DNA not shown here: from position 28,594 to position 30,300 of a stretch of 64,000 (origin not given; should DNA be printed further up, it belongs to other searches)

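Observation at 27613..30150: Split KdpD-like sensor paired with a histidine pseudokinase, with no kdpE or kdpFABC nearby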

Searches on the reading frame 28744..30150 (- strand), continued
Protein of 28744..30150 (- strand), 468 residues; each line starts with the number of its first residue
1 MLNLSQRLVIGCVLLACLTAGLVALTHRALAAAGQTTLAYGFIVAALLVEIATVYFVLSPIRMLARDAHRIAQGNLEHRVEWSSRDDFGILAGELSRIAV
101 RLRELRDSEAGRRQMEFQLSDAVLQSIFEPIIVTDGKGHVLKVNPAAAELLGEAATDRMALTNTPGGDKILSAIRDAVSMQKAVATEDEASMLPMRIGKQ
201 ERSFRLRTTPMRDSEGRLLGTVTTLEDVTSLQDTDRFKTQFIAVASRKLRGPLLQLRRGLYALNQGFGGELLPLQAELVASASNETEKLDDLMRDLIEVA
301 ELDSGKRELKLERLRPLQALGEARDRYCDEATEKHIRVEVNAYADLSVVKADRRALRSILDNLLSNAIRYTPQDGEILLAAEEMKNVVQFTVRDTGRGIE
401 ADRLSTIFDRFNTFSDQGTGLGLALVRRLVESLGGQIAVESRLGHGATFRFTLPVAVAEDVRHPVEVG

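Call 44: search_protein_families(library=pfam, proteins=[P0139, P0124, P0123, L087:8811-10001:+, L086:12652-14181:+, L084:13128-13814:+], max_evalue=0.01)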
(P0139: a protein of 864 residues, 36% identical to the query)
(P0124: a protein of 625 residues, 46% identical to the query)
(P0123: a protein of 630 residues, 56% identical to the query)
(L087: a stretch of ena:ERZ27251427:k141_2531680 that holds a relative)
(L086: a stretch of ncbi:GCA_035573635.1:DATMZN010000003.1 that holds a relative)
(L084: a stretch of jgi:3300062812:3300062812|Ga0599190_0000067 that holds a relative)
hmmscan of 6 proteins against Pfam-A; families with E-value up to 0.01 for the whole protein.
P0139 (864 aa): 10 families
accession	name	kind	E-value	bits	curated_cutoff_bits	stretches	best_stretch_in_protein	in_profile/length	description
PF02518.31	HATPase_c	-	1.2e-25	90.6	26.4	1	503-607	2-107/111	Histidine kinase-, DNA gyrase B-, and HSP90-like ATPase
PF00672.30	HAMP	-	1e-15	58.2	25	1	202-254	1-53/53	HAMP domain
PF08448.16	PAS_4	-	3.1e-10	40.7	23.1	1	275-383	2-109/110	PAS fold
PF13426.13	PAS_9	-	3.9e-07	30.7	27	1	279-380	2-102/103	PAS domain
PF12729.13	4HB_MCP_1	-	4.5e-07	30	27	1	1-165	2-168/181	Four helix bundle sensory module for signal transduction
PF00512.31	HisKA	-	6.7e-07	29.7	26.9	1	389-456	2-66/66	His Kinase A (phospho-acceptor) domain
PF00989.32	PAS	-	7.7e-07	29.5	22.6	1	269-377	2-111/113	PAS fold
PF13596.12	PAS_10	-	3.8e-06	27.9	22.1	1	281-380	12-106/106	PAS domain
PF13188.13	PAS_8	-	6.1e-05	23.2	21.8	1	271-313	4-44/65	PAS domain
PF13581.12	HATPase_c_2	-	0.002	18.6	27.4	1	504-587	29-112/127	Histidine kinase-like ATPase domain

P0124 (625 aa): 12 families
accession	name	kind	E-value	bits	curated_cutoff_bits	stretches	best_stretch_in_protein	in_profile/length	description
PF02518.31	HATPase_c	-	2.8e-29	102.2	26.4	1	506-613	2-110/111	Histidine kinase-, DNA gyrase B-, and HSP90-like ATPase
PF00672.30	HAMP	-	3.3e-14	53.4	25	1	203-253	3-53/53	HAMP domain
PF00512.31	HisKA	-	1.2e-11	44.9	26.9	1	392-459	2-66/66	His Kinase A (phospho-acceptor) domain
PF08448.16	PAS_4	-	3.4e-11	43.8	23.1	1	276-383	4-106/110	PAS fold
PF00989.32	PAS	-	3e-09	37.3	22.6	1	270-382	4-113/113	PAS fold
PF13581.12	HATPase_c_2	-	4.8e-06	27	27.4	1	510-589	32-111/127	Histidine kinase-like ATPase domain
PF13426.13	PAS_9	-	6.2e-06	26.9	27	1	279-383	3-102/103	PAS domain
PF12729.13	4HB_MCP_1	-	6.3e-05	23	27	1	5-164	5-168/181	Four helix bundle sensory module for signal transduction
PF14501.12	HATPase_c_5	-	7.6e-05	23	22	1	509-602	5-94/102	GHKL domain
PF13188.13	PAS_8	-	0.00018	21.8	21.8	1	271-306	5-40/65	PAS domain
PF24820.1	Diguanyl_cycl_sensor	-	0.0058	17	28.1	0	272-306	1-35/109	Diguanylate cyclase-like sensor domain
PF13596.12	PAS_10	-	0.0088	17.1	22.1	0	284-383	16-106/106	PAS domain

P0123 (630 aa): 9 families
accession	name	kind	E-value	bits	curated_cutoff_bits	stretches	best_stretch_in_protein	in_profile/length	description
PF02518.31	HATPase_c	-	6.2e-29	101.1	26.4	1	514-617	2-109/111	Histidine kinase-, DNA gyrase B-, and HSP90-like ATPase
PF00672.30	HAMP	-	5.9e-13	49.4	25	1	216-263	6-53/53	HAMP domain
PF00512.31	HisKA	-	8.3e-08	32.6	26.9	1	400-467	2-66/66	His Kinase A (phospho-acceptor) domain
PF13581.12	HATPase_c_2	-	3.3e-07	30.8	27.4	1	513-610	27-122/127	Histidine kinase-like ATPase domain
PF08448.16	PAS_4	-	1.4e-06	29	23.1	1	288-394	6-109/110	PAS fold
PF00989.32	PAS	-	1.6e-06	28.5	22.6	1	280-390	4-113/113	PAS fold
PF13426.13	PAS_9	-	1.6e-05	25.5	27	1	289-392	3-103/103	PAS domain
PF14501.12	HATPase_c_5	-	0.00044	20.6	22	1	517-603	5-90/102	GHKL domain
PF13188.13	PAS_8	-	0.0045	17.3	21.8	0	288-320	12-44/65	PAS domain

L087:8811-10001:+ (396 aa): 2 families
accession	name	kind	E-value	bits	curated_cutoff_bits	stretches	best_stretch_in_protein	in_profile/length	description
PF02702.23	KdpD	-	2.6e-93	311.7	26.1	1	22-228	2-208/210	Osmosensitive K+ channel His kinase sensor domain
PF00582.32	Usp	-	4.5e-05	24.5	24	1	250-365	3-131/141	Universal stress protein family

L086:12652-14181:+ (509 aa): 9 families
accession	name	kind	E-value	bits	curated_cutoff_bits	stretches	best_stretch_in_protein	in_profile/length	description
PF02518.31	HATPase_c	-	3.3e-29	102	26.4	1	386-496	2-110/111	Histidine kinase-, DNA gyrase B-, and HSP90-like ATPase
PF13493.11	DUF4118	-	2.3e-27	95.3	28.4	1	13-118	2-107/107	Domain of unknown function (DUF4118)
PF00512.31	HisKA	-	4.1e-16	59.2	26.9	1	274-341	2-66/66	His Kinase A (phospho-acceptor) domain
PF13492.12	GAF_3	-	6e-06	27.1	27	1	141-254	5-129/129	GAF domain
PF01590.32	GAF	-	2.4e-05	25.3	22.4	1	138-252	2-133/133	GAF domain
PF13589.12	HATPase_c_3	-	0.0023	18.4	25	1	391-466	4-80/137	Histidine kinase-, DNA gyrase B-, and HSP90-like ATPase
PF01040.23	UbiA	-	0.0031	17.3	34.2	1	11-118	71-171/250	UbiA prenyltransferase family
PF08066.17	PMC2NT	-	0.0037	18.2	23.3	0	295-367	6-86/91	PMC2NT (NUC016) domain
PF13581.12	HATPase_c_2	-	0.0048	17.3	27.4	0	393-471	39-110/127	Histidine kinase-like ATPase domain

L084:13128-13814:+ (228 aa): 3 families
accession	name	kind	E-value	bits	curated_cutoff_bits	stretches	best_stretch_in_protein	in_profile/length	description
PF10502.14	Peptidase_S26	-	3.9e-42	144.5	22.9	1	76-223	7-166/168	Signal peptidase, peptidase S26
PF13828.11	DUF4190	-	6.2e-08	32.7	35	1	17-83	1-62/62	Domain of unknown function (DUF4190)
PF00717.28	Peptidase_S24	-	2.2e-06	27.8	23.3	1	95-150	38-88/116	Peptidase S24-like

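Call 47: find_encoding_contigs(protein=P0136, flank=8000, max_places=2)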
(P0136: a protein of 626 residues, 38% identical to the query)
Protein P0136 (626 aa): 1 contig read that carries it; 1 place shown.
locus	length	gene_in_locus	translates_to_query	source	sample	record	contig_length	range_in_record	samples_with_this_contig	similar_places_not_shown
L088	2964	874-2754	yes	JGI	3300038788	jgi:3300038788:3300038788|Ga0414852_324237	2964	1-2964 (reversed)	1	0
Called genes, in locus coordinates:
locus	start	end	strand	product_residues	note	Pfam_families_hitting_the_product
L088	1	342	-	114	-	?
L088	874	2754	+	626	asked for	PF12729:4HB_MCP_1 (weak), PF00672:HAMP, PF00989:PAS, PF08448:PAS_4, PF13426:PAS_9, PF00512:HisKA, PF13581:HATPase_c_2 (weak), PF02518:HATPase_c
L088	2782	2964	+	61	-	?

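Call 48: find_encoding_contigs(protein=P0141, flank=8000, max_places=2)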
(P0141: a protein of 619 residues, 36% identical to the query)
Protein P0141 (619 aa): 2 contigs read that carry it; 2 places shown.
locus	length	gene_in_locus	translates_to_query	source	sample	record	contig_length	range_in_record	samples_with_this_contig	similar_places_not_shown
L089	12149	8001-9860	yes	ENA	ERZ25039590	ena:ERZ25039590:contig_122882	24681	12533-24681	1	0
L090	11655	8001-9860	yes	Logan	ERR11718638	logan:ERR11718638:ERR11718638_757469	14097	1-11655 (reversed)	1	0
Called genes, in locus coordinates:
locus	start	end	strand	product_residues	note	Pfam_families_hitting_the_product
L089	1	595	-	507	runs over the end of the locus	PF05833:NFACT_N, PF05670:NFACT-R_1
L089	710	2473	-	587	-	PF01432:Peptidase_M3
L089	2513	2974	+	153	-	PF01047:MarR (weak), PF13404:HTH_AsnC-type, PF13412:HTH_24, PF01037:AsnC_trans_reg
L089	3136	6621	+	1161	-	PF00704:Glyco_hydro_18, PF01522:Polysacc_deac_1, PF13506:Glyco_transf_21, PF00535:Glycos_transf_2, PF03142:Chitin_synth_2 (faint), PF13641:Glyco_tranf_2_3, PF01644:Chitin_synth_1 (weak), PF13632:Glyco_trans_2_3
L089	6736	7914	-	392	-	PF03453:MoeA_N, PF00994:MoCF_biosynth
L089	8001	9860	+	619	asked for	PF00672:HAMP, PF00989:PAS, PF08448:PAS_4, PF00512:HisKA, PF02518:HATPase_c, PF13581:HATPase_c_2 (weak)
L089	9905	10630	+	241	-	PF00072:Response_reg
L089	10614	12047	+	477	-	PF02702:KdpD, PF01740:STAS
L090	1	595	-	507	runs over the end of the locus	PF05833:NFACT_N, PF05670:NFACT-R_1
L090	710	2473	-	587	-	PF01432:Peptidase_M3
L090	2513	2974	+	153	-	PF01047:MarR (weak), PF13404:HTH_AsnC-type, PF13412:HTH_24, PF01037:AsnC_trans_reg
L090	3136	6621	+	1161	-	PF00704:Glyco_hydro_18, PF01522:Polysacc_deac_1, PF13506:Glyco_transf_21, PF00535:Glycos_transf_2, PF03142:Chitin_synth_2 (faint), PF13641:Glyco_tranf_2_3, PF01644:Chitin_synth_1 (weak), PF13632:Glyco_trans_2_3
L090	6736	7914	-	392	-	PF03453:MoeA_N, PF00994:MoCF_biosynth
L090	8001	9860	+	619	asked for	PF00672:HAMP, PF00989:PAS, PF08448:PAS_4, PF00512:HisKA, PF02518:HATPase_c, PF13581:HATPase_c_2 (weak)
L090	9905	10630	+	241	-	PF00072:Response_reg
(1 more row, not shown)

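Call 60: find_related_loci(query=A3, collection=metagenome_contigs, flank=10000)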
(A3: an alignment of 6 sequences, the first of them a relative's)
Query A3 (482 aa) in metagenome_contigs; peptide patterns used: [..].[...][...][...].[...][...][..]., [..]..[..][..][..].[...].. (x = any residue, [..] = any of these).
598 stretches matched a pattern (row limit reached: there are more); 542 encode a relative of the query (tblastn E <= 1e-3); the best 80 are kept; 80 distinct loci.
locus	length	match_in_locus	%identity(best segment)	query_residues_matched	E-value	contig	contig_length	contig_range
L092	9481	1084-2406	59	30-469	2e-170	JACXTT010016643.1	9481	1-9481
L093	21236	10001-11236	60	55-467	5e-164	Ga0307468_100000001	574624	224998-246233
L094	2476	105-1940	59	1-469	1e-171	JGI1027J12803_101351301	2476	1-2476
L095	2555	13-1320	56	35-469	4e-171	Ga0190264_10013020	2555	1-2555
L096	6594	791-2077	57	42-471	2e-160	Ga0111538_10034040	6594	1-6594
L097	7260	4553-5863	57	30-467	2e-155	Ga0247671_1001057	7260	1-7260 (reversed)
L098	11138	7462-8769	56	30-467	8e-154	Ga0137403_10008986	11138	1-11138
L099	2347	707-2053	58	23-469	6e-164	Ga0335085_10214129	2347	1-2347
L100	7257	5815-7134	55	30-469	2e-152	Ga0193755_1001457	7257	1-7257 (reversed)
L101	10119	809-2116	56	30-467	3e-152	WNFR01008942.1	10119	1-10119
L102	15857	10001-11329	56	23-467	1e-146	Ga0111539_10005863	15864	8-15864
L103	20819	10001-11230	56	55-467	2e-145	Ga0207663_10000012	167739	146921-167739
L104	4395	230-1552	55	23-467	1e-147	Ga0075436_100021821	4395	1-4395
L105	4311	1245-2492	57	54-468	1e-146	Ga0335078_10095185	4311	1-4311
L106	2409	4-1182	59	72-467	2e-152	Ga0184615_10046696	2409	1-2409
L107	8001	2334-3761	50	35-468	2e-142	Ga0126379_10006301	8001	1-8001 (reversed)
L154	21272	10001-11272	44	41-469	2e-109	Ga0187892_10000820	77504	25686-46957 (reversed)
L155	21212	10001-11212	47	63-470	2e-109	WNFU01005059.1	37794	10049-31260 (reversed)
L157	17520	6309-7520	45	63-470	3e-109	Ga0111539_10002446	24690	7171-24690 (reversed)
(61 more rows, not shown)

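Call 66: search_protein_families(library=pfam, proteins=[L154:280-1050:+, L154:1228-1950:+, L154:8209-9390:+, L154:9800-11314:+, L154:11307-11948:+, L154:12055-12804:+, L155:7-1455:+, L155:9332-11254:+, L155:11624-13057:+, L155:7957-9225:+], max_evalue=0.001)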
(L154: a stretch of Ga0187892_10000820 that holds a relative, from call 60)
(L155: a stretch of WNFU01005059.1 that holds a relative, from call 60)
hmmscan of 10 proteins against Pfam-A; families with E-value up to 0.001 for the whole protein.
L154:280-1050:+ (256 aa): 2 families
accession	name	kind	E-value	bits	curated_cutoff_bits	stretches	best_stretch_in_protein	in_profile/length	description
PF00512.31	HisKA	-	8.6e-13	48.6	26.9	1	59-132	2-66/66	His Kinase A (phospho-acceptor) domain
PF02518.31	HATPase_c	-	2.8e-10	41.1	26.4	1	177-238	2-62/111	Histidine kinase-, DNA gyrase B-, and HSP90-like ATPase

L154:1228-1950:+ (240 aa): 3 families
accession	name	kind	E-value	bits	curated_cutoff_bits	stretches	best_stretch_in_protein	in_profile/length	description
PF00072.30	Response_reg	-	1.3e-31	109.5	30.2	1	7-116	1-111/111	Response regulator receiver domain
PF00486.34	Trans_reg_C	-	8.1e-23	80.7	26.2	1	150-226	1-77/77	Transcriptional regulatory protein, C terminal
PF23198.2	PDE8A_N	-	0.00048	20.5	29.6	1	5-81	11-90/147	PDE8A-like, N-terminal domain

L154:8209-9390:+ (393 aa): 2 families
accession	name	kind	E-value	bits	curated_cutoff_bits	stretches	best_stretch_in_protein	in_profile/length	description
PF02702.23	KdpD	-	5.1e-92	307.5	26.1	1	22-228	2-208/210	Osmosensitive K+ channel His kinase sensor domain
PF00582.32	Usp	-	1.9e-06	28.9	24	1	250-367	3-133/141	Universal stress protein family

L154:9800-11314:+ (504 aa): 9 families
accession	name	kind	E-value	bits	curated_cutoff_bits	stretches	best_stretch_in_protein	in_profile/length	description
PF02518.31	HATPase_c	-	1.8e-30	106.1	26.4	1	386-492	2-110/111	Histidine kinase-, DNA gyrase B-, and HSP90-like ATPase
PF00512.31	HisKA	-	3.9e-19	68.9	26.9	1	272-339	2-66/66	His Kinase A (phospho-acceptor) domain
PF00672.30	HAMP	-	3e-15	56.7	25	1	85-137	1-53/53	HAMP domain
PF08448.16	PAS_4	-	1.4e-11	45.1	23.1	1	158-266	2-109/110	PAS fold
PF00989.32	PAS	-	2.6e-11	44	22.6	1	154-262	4-113/113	PAS fold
PF13426.13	PAS_9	-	1.1e-09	39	27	1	162-264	2-103/103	PAS domain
PF13596.12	PAS_10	-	7.8e-07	30.2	22.1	1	166-263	14-106/106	PAS domain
PF13188.13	PAS_8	-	4.1e-06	26.9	21.8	1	154-199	4-51/65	PAS domain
PF13581.12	HATPase_c_2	-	4.3e-05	24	27.4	1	394-487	40-125/127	Histidine kinase-like ATPase domain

L154:11307-11948:+ (213 aa): 1 family
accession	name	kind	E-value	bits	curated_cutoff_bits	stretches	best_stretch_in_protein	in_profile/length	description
PF00072.30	Response_reg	-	5.9e-28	97.7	30.2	1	5-115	1-110/111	Response regulator receiver domain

L154:12055-12804:+ (249 aa): 1 family
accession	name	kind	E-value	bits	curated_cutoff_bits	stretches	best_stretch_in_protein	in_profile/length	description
PF00072.30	Response_reg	-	1.3e-29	103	30.2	1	5-115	1-110/111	Response regulator receiver domain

L155:7-1455:+ (482 aa): 1 family
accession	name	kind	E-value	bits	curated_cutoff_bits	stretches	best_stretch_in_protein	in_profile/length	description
PF07642.17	BBP2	-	1.2e-28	100.8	26.2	1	118-482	2-339/339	Putative beta-barrel porin-2, OmpL-like. bbp2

L155:9332-11254:+ (640 aa): 10 families
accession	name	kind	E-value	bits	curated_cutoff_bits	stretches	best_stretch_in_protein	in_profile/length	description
PF02518.31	HATPase_c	-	8.7e-32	110.3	26.4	1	520-627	2-110/111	Histidine kinase-, DNA gyrase B-, and HSP90-like ATPase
PF00672.30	HAMP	-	6.6e-16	58.8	25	1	219-271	1-53/53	HAMP domain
PF08448.16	PAS_4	-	7.4e-15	55.6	23.1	1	292-400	2-109/110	PAS fold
PF00989.32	PAS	-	7.9e-14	52.1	22.6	1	288-396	4-113/113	PAS fold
PF13426.13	PAS_9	-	1.5e-10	41.7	27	1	297-397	3-102/103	PAS domain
PF13596.12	PAS_10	-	6.1e-10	40.1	22.1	1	301-397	15-106/106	PAS domain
PF13581.12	HATPase_c_2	-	1e-08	35.7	27.4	1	518-623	26-126/127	Histidine kinase-like ATPase domain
PF12729.13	4HB_MCP_1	-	4e-07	30.2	27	1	24-182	2-168/181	Four helix bundle sensory module for signal transduction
PF00512.31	HisKA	-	4.5e-07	30.3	26.9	1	406-473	2-66/66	His Kinase A (phospho-acceptor) domain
PF13188.13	PAS_8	-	1.5e-05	25.1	21.8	1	288-330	4-48/65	PAS domain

L155:11624-13057:+ (477 aa): 1 family
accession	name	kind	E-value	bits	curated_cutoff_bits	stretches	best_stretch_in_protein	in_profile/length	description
PF00999.27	Na_H_Exchanger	-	2e-60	205.1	26.2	1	51-443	2-375/375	Sodium/hydrogen exchanger, transmembrane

L155:7957-9225:+ (422 aa): 2 families
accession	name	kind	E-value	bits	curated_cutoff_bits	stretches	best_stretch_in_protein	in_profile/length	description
PF02702.23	KdpD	-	3.1e-94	314.7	26.1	1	52-258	2-208/210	Osmosensitive K+ channel His kinase sensor domain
PF00582.32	Usp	-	2.6e-07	31.7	24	1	280-397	3-133/141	Universal stress protein family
